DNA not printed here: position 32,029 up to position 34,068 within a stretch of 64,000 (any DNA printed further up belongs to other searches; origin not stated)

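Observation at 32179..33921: Rieske [2Fe-2S] domain fused to a large uncharacterised helical domain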

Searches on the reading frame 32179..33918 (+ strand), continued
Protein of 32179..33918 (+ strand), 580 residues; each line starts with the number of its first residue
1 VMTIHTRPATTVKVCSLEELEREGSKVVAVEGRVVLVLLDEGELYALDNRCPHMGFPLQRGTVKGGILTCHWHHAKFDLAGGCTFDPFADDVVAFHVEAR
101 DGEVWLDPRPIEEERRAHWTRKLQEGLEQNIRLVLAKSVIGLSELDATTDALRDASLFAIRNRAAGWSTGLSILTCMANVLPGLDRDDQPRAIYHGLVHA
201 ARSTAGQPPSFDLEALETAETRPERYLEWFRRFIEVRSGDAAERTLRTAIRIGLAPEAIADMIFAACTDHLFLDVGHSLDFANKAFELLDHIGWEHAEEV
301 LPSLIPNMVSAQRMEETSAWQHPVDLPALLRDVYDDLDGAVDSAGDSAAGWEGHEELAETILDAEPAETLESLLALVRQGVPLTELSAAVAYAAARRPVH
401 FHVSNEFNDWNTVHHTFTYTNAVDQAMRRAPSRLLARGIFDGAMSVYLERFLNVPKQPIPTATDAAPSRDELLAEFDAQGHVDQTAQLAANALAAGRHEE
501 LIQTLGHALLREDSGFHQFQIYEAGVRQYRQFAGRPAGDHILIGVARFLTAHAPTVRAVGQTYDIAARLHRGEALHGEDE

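Call 19: predict_structure(alignment_id=A1)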
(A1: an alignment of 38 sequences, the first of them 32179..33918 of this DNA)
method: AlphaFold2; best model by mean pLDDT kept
length: 580 residues; sequences in the alignment: 38
mean_pLDDT: 82.0   pTM: 0.80
mean pLDDT of the five models: 82.0, 81.5, 71.8, 71.2, 64.8
residues with pLDDT >= 90: 177; 70-90: 311; 50-70: 64; < 50: 28
segments of 3 or more residues with pLDDT < 50: 1-7, 400-411
pLDDT, mean of each block of 10 residues (from residue 1): 46 90 88 85 86 79 81 72 60 84 88 80 88 90 88 89 78 90 88 89 68 79 91 89 93 91 81 63 91 91 86 61 77 88 73 92 92 94 92 78 41 73 85 84 82 79 89 80 90 94 91 79 91 90 88 65 83 62
secondary structure, 60 per line:
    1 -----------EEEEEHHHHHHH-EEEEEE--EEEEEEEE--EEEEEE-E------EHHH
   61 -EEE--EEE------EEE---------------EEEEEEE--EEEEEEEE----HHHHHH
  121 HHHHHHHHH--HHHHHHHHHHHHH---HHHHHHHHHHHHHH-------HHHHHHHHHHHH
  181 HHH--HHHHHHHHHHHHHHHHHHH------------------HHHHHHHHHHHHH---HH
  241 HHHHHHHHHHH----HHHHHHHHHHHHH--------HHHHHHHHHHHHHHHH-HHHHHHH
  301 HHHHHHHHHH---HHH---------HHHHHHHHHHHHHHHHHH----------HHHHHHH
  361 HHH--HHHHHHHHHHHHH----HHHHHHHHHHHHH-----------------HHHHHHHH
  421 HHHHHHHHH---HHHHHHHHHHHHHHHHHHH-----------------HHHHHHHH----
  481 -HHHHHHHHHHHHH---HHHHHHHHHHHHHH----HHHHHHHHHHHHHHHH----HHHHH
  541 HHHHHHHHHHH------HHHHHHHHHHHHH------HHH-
elements in order: E12-16 H17-23 E25-30 E33-40 E43-48 E62-64 E67-69 E76-78 E94-100 E103-110 H115-129 H132-144 H148-161 H169-183 H186-204 H223-235 H239-251 H256-268 H277-292 H294-310 H326-343 H354-363 H366-378 H383-395 H413-429 H433-451 H469-476 H482-494 H498-511 H516-531 H536-551 H558-570

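Call 20: search_protein_representatives(protein=window:32521-33918:+)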
Query: 466 residues. Proteins with E-value up to 0.001 (for the whole library): 1691; up to 1e-10: 950; up to 1e-30: 270. The best 150 are listed.
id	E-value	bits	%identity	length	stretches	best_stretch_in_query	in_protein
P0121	1.7e-186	637.2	66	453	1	21-463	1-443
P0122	4.8e-140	484.1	52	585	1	4-461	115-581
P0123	2.5e-132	458.7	49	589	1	2-463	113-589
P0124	3.8e-119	415.2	49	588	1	3-461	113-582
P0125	2.2e-118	412.8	45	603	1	1-462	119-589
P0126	1.1e-117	410.5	66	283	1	148-430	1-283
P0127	2.2e-113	396.3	49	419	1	52-462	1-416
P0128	1.1e-112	394.0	46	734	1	1-462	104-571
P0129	6.9e-112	391.3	47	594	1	3-464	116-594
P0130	5.8e-111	388.3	44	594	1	4-465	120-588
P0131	9.5e-108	377.7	45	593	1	4-462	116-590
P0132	3.9e-106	372.4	62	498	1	2-287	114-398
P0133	1.4e-104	367.3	43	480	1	3-462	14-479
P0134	4.6e-102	359.0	49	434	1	44-460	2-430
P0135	4.3e-101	355.7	47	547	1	3-348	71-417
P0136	3.2e-100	352.9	43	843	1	3-462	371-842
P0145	3.1e-92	326.6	42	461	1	21-466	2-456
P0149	3.6e-89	316.5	44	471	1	19-463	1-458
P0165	8.5e-75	269.1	41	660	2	9-318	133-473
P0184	2.1e-65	238.2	36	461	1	19-462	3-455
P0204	2.9e-61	224.5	45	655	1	75-351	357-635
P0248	2.5e-50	188.4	37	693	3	3-236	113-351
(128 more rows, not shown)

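Call 28: find_related_loci(query=A3, collection=genome_contigs, flank=8000)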
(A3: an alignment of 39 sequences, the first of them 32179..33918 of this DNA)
Query A3 (580 aa) in genome_contigs; peptide patterns used: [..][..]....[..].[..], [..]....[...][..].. (x = any residue, [..] = any of these).
600 stretches matched a pattern (row limit reached: there are more); 596 encode a relative of the query (tblastn E <= 1e-3); the best 80 are kept; 80 distinct loci.
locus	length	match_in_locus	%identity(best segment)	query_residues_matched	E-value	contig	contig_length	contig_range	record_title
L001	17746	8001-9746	67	1-580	0e+0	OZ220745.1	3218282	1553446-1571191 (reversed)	MAG: Dehalococcoidia bacterium isolate d99f35f8-e104-4752-81ca-da635d51ba71 genome assembly, chromosome: 1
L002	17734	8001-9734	68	2-579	0e+0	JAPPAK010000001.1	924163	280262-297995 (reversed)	MAG: Chloroflexota bacterium isolate IRC1_bin_31 NODE_2_length_924163_cov_91.8845, whole genome shotgun sequence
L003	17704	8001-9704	68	12-579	0e+0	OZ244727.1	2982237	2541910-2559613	MAG: Tepidiformaceae bacterium isolate d4f1b10a-bfa1-4d67-91ab-cc36b986346f genome assembly, chromosome: 1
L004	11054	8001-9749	68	8-578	0e+0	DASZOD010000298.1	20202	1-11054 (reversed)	MAG TPA_asm: Egibacteraceae bacterium isolate SMAG_U5935 k141_171019, whole genome shotgun sequence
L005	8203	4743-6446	65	9-576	0e+0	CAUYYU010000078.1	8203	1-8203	MAG: Chloroflexota bacterium isolate CB27_AW.76 genome assembly, contig: Ga0310120_10006071, whole genome shotgun sequen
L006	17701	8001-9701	64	11-577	0e+0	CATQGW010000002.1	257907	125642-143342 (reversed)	MAG: uncultured Dehalococcoidia bacterium isolate 6a0e96f9-4ae1-4976-a57e-aaa65d381751 genome assembly, contig: contig_2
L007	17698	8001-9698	63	11-576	0e+0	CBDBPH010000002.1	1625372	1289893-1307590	MAG: Dehalococcoidia bacterium isolate 745030fc-1ee1-449d-a068-ea6b321db757 genome assembly, contig: contig_2, whole gen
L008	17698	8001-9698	63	11-576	0e+0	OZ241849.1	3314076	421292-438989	MAG: Dehalococcoidia bacterium isolate e0324ba9-04d6-4c46-83e9-6adffe65d82a genome assembly, chromosome: 1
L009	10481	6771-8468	63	11-576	0e+0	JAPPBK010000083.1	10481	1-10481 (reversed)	MAG: Chloroflexota bacterium isolate IRC2_bin_8 NODE_955_length_10481_cov_8.26885, whole genome shotgun sequence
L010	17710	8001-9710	62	11-576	0e+0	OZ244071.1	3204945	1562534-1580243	MAG: Dehalococcoidia bacterium isolate 772cc28d-f118-45af-92c8-bcb28103da5b genome assembly, chromosome: 1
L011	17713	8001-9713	64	9-576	0e+0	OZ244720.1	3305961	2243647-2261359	MAG: Dehalococcoidia bacterium isolate 9e3a45bd-a01b-43fc-9133-5d91322e70de genome assembly, chromosome: 1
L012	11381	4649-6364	62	12-578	0e+0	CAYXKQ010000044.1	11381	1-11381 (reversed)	MAG TPA_asm: uncultured Chloroflexota bacterium isolate SRP109090_co2_72 genome assembly, contig: NODE_8575_length_11381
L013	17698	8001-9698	63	11-576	0e+0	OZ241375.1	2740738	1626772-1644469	MAG: Dehalococcoidia bacterium isolate b07fa7da-9862-47df-848d-64ec3822ffc5 genome assembly, chromosome: 1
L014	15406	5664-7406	63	6-578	0e+0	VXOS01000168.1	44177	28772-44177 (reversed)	MAG: Chloroflexi bacterium isolate SB0662_bin_38 NODE_849_length_44177_cov_54.061829, whole genome shotgun sequence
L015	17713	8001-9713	63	12-578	0e+0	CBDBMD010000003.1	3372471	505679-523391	MAG: Dehalococcoidia bacterium isolate 82647b19-91a1-4440-b29b-303ca9d817fb genome assembly, contig: contig_3, whole gen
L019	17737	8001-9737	73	2-578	0e+0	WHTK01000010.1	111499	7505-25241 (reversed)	MAG: Dehalococcoidia bacterium isolate Dino_bin34 NODE_167_length_111499_cov_2.66203, whole genome shotgun sequence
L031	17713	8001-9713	49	12-576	1e-179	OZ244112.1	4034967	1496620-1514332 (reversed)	MAG: Dehalococcoidia bacterium isolate 98c33025-9a88-4adf-8ca6-a97f3c9d2c4b genome assembly, chromosome: 1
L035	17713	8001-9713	49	12-576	3e-179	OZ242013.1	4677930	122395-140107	MAG: Dehalococcoidia bacterium isolate 46172bb6-85ce-4bfa-83e6-a227f3f22208 genome assembly, chromosome: 1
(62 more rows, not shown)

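Call 30: predict_structure(alignment_id=A2)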
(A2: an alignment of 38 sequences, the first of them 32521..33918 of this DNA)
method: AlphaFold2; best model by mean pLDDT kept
length: 466 residues; sequences in the alignment: 38
mean_pLDDT: 81.6   pTM: 0.83
mean pLDDT of the five models: 81.6, 80.4, 78.2, 76.2, 75.3
residues with pLDDT >= 90: 139; 70-90: 249; 50-70: 53; < 50: 25
segments of 3 or more residues with pLDDT < 50: 159-162, 204-207, 286-296
pLDDT, mean of each block of 10 residues (from residue 1): 93 91 93 89 83 82 89 89 87 71 90 90 89 93 89 61 75 92 90 76 55 79 83 70 89 91 89 87 54 46 77 80 82 63 80 89 81 94 94 82 84 89 89 81 61 84 57
secondary structure, 60 per line:
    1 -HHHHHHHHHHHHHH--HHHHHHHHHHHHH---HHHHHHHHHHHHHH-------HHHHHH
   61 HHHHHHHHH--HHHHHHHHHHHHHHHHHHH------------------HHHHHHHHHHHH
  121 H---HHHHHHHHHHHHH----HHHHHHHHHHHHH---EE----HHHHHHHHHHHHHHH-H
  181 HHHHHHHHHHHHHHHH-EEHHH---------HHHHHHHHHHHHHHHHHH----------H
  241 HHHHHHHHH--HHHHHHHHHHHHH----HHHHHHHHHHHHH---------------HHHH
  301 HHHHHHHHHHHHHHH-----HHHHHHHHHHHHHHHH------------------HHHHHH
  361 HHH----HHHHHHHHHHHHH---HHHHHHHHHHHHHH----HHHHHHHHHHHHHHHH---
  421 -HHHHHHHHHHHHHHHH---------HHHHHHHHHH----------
elements in order: H2-15 H18-30 H34-47 H55-69 H72-90 H109-121 H125-137 H142-154 H164-178 H180-196 H212-229 H240-249 H252-264 H269-281 H297-315 H321-336 H355-363 H368-380 H384-397 H402-417 H422-437 H447-456

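Call 37: fold_search(model_id=the predicted structure, library=pdb)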
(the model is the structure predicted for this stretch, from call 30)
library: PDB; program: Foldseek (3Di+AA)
matches with E <= 10: 326; with E <= 0.001: 0
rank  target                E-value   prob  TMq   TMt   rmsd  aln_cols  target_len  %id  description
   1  8yxs_A                2.8e-02  0.99  0.39  0.40  12.4       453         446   15  X-ray structure of non-heme iron dioxygenase from Aspergillus brunneoviolaceus (released 2025-04-09)
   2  8hpj_A                1.1e-01  0.13  0.12  0.13  24.4       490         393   10  Crystal structure of the bacterial oxalate transporter OxlT in a ligand-free outward-facing form (released 2023-02-15)
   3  8wvg_A                1.1e-01  0.08  0.10  0.11  24.4       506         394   11  Human VMAT2 in complex with tetrabenazine (released 2024-09-25)
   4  8ta5_B                2.9e-01  0.08  0.14  0.12  24.5       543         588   10  Title: Cryo-EM structure of the human CLC-2 chloride channel transmembrane domain with asymmetric C-terminal (released 2024-01-31)
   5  8t69                  3.1e-01  0.08  0.12  0.14  24.6       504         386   11  Human VMAT2 in complex with tetrabenazine (released 2023-11-01)
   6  9jrk                  3.6e-01  0.09  0.12  0.13  20.4       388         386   13  outward-open hSLC19A1 + MTX (released 2025-02-26)
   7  8wrd_A                4.1e-01  0.08  0.12  0.13  23.3       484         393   12  Human VMAT2 in the apo state (released 2024-09-25)
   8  6hcl_A                4.3e-01  0.07  0.12  0.13  24.1       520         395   11  Crystal structure of a MFS transporter with Ligand at 2.69 Angstroem resolution (released 2019-07-03)
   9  8wre_A                4.8e-01  0.07  0.12  0.14  23.1       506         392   10  Human VMAT2 in complex with dopamine (released 2024-09-25)
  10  7nmq                  5.5e-01  0.04  0.08  0.10  28.9       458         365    8  Bacillus cereus HblL1 toxin component (released 2021-04-07)
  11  6bq1_B                5.7e-01  0.11  0.14  0.10  18.3       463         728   14  Human PI4KIIIa lipid kinase complex (released 2017-12-13)
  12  8v3b_a                6.0e-01  0.11  0.15  0.16  22.3       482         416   14  Computational Designed Nanocage O43_129_+4 (released 2024-03-13)
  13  6vbg_B                8.0e-01  0.04  0.11  0.13  23.5       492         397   10  Lactose permease complex with thiodigalactoside and nanobody 9043 (released 2020-11-25)
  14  5efr                  9.1e-01  0.11  0.11  0.12  20.2       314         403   12  Crystal Structure of a BamA-BamD fusion (released 2016-01-27)
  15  6hcl_B                9.1e-01  0.06  0.13  0.15  22.7       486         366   12  Crystal structure of a MFS transporter with Ligand at 2.69 Angstroem resolution (released 2019-07-03)
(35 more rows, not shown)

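Call 39: search_protein_families(library=pfam, alignment_id=A3, max_evalue=10)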
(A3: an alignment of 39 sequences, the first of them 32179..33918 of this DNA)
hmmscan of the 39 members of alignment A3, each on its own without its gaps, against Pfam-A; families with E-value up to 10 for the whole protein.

A. member 1, window:32179-33918:+ (580 aa): 3 families
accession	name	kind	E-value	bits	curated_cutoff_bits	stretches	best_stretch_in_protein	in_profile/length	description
PF00355.32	Rieske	-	6.2e-17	61.7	20.3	1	12-92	3-84/88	Rieske [2Fe-2S] domain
PF13806.12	Rieske_2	-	9e-11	42.1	27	1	12-106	3-103/104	Rieske-like [2Fe-2S] domain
PF22543.2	Rieske_4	-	3.8e-06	27.6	28.4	1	15-82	4-75/119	Soluble Rieske-type ferredoxin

B. families by the number of members that match (of 39 scanned): 25 families
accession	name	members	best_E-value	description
PF00355.32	Rieske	39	2.9e-19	Rieske [2Fe-2S] domain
PF13806.12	Rieske_2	39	2.3e-14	Rieske-like [2Fe-2S] domain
PF22543.2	Rieske_4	37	3.2e-09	Soluble Rieske-type ferredoxin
PF12002.13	MgsA_C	3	0.03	MgsA AAA+ ATPase C terminal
PF05696.16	DUF826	1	0.011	Protein of unknown function (DUF826)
PF10400.15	Vir_act_alpha_C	1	0.015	Virulence activator alpha C-term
PF23445.2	SNRNP200_wHTH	1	0.015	Winged Helix-turn-helix domain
PF13578.12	Methyltransf_24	1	0.016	Methyltransferase domain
PF17920.6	TetR_C_16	1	0.021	Tetracyclin repressor-like, C-terminal domain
PF25296.1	Decapeptide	1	0.056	Decapeptide repeat region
PF22597.2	DYN_lid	1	0.074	Dynein heavy chain, ATPase lid domain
PF06600.16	DUF1140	1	0.087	Protein of unknown function (DUF1140)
PF20229.3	ChrB_N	1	0.093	Protein ChrB, N-terminal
PF14446.12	Prok-RING_1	1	0.11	Prokaryotic RING finger family 1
PF07157.17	DNA_circ_N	1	0.14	DNA circularisation protein N-terminus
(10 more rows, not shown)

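Call 40: search_solved_structures(query=A4, max_evalue=10, show_alignments=3)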
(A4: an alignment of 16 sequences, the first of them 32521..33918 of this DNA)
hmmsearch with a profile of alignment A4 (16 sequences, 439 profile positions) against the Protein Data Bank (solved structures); distinct sequences matched with E-value up to 10: 5.
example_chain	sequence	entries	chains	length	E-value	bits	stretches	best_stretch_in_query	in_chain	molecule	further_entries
9evs_i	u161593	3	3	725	0.54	12.3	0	161-237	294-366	mS77 (NFD5) | PROP1-like PPR domain-containing protein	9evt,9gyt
2iyo_A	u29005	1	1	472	0.6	12.2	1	131-233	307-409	6-PHOSPHOGLUCONATE DEHYDROGENASE, DECARBOXYLATING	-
2iyp_A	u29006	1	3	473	0.6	12.2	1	131-233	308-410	6-PHOSPHOGLUCONATE DEHYDROGENASE, DECARBOXYLATING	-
2iz0_A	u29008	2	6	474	0.6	12.2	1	131-233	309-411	6-PHOSPHOGLUCONATE DEHYDROGENASE, DECARBOXYLATING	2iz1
1bby_A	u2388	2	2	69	2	10.5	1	107-161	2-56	RAP30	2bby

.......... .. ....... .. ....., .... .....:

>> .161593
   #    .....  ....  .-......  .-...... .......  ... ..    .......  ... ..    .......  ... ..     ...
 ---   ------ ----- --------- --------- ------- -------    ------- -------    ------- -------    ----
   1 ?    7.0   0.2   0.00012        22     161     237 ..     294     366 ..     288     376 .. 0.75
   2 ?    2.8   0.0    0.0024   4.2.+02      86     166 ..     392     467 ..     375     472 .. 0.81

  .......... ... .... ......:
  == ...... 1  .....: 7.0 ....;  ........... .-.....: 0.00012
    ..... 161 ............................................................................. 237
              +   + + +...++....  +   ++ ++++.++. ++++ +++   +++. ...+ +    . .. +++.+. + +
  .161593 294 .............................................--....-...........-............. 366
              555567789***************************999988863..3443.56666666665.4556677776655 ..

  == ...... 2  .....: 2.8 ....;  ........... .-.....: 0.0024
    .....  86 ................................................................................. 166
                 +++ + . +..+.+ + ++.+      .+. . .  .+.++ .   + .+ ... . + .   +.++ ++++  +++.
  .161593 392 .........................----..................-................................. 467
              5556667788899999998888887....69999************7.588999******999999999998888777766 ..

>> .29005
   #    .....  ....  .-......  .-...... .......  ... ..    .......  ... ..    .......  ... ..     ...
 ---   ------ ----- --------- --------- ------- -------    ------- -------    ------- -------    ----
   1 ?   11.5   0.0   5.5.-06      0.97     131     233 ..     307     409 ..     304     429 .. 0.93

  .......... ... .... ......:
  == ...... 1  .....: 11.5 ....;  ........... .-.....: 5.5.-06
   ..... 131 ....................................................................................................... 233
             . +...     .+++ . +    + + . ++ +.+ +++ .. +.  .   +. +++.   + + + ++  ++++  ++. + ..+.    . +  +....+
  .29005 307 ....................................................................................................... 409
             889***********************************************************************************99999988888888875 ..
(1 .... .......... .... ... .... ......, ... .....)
